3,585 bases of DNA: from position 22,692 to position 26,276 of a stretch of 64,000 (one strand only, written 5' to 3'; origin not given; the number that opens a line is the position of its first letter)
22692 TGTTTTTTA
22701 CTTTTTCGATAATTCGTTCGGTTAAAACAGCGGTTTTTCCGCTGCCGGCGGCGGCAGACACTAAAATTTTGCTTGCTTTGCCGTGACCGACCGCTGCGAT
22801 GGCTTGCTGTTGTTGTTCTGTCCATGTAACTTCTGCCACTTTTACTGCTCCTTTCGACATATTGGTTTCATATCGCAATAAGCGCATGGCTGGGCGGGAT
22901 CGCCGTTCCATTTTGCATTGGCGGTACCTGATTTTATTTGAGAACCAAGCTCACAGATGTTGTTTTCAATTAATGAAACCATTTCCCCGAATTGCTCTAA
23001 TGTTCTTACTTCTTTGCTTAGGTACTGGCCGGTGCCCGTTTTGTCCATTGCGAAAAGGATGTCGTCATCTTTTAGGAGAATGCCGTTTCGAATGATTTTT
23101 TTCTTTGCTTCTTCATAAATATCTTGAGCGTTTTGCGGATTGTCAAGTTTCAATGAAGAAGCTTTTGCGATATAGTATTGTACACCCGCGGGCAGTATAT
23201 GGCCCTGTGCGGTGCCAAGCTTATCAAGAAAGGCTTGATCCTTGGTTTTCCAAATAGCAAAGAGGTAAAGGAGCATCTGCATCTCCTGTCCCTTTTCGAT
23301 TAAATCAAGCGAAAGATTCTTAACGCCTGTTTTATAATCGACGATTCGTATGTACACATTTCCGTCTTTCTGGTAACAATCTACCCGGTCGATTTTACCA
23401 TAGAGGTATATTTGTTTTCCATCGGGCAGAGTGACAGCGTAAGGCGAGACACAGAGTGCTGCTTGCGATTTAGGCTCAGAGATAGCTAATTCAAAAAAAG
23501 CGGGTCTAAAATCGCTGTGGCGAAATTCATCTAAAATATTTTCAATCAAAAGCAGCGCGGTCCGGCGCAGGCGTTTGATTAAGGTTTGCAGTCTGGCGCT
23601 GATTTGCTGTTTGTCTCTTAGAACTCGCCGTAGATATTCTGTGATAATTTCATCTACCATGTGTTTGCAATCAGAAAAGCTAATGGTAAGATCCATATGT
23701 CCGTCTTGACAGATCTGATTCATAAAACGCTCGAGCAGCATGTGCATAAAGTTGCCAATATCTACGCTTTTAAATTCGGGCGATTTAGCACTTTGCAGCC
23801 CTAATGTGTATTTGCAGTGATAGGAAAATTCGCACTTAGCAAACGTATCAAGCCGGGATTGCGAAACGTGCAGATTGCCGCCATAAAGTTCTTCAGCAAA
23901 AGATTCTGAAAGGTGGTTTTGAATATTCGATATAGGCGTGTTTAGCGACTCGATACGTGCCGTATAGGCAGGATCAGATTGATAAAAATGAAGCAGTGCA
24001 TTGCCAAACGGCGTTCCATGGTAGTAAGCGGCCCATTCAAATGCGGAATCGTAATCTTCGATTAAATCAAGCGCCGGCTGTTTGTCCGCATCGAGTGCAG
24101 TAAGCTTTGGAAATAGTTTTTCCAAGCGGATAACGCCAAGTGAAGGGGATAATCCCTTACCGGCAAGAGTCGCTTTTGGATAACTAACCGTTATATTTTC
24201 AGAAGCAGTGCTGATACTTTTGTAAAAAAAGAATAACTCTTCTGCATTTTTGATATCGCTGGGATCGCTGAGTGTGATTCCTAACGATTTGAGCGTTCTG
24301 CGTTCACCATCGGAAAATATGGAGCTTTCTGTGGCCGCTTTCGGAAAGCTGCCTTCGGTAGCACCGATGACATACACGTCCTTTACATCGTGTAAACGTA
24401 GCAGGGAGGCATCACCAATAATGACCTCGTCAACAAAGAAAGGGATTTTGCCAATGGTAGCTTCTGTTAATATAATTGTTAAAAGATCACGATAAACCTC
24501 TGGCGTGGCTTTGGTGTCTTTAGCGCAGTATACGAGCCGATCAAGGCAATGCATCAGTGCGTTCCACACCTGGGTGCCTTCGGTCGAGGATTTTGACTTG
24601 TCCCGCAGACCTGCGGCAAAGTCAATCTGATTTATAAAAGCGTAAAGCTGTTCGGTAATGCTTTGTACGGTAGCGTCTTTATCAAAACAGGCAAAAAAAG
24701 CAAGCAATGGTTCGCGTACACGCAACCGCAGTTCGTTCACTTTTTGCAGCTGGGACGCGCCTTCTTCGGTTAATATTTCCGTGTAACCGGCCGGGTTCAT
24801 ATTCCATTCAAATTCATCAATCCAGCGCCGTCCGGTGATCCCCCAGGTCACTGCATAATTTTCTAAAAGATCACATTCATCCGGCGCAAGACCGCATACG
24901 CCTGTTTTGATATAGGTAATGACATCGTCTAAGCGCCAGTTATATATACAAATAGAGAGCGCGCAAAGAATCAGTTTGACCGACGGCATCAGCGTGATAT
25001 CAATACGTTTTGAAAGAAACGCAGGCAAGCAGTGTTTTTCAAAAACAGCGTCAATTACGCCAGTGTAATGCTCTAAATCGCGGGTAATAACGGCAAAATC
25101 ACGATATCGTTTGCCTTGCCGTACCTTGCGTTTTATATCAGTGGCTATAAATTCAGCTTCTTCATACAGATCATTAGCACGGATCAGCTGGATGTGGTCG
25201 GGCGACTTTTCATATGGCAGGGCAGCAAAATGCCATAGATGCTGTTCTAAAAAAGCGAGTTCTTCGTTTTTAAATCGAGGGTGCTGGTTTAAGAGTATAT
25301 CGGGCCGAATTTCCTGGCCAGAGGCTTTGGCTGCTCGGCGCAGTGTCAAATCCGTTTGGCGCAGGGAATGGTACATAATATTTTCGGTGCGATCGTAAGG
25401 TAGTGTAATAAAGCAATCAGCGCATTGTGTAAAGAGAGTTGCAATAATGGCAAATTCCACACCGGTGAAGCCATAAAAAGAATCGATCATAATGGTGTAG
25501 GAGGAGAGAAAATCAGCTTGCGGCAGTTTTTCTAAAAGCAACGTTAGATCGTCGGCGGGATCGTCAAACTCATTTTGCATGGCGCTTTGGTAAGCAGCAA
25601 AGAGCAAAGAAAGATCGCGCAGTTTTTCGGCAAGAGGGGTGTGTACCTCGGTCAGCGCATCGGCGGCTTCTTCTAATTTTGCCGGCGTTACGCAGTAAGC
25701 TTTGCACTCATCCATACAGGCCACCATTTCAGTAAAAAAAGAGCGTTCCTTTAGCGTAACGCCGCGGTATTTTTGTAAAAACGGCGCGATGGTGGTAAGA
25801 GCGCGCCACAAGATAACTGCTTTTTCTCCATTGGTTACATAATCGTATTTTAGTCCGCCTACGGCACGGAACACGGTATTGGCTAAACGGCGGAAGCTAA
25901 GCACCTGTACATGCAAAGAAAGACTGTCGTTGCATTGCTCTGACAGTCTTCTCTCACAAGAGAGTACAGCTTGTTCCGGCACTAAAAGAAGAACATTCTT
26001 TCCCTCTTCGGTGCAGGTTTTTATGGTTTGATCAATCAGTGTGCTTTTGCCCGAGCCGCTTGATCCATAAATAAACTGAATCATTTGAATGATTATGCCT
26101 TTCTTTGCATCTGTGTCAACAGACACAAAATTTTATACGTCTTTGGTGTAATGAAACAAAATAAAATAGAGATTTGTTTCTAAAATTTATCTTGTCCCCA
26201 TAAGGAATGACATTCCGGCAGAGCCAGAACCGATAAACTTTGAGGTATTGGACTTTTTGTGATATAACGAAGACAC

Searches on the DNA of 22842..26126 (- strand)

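Call 64: search_with_rna_model(model_id=R1, sources=[L050, L051], max_evalue=1)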
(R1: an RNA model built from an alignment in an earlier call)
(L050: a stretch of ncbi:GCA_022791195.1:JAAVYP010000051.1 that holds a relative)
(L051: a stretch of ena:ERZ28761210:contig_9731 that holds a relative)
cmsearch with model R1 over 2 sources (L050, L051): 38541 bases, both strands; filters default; matches with E-value up to 1: 0.
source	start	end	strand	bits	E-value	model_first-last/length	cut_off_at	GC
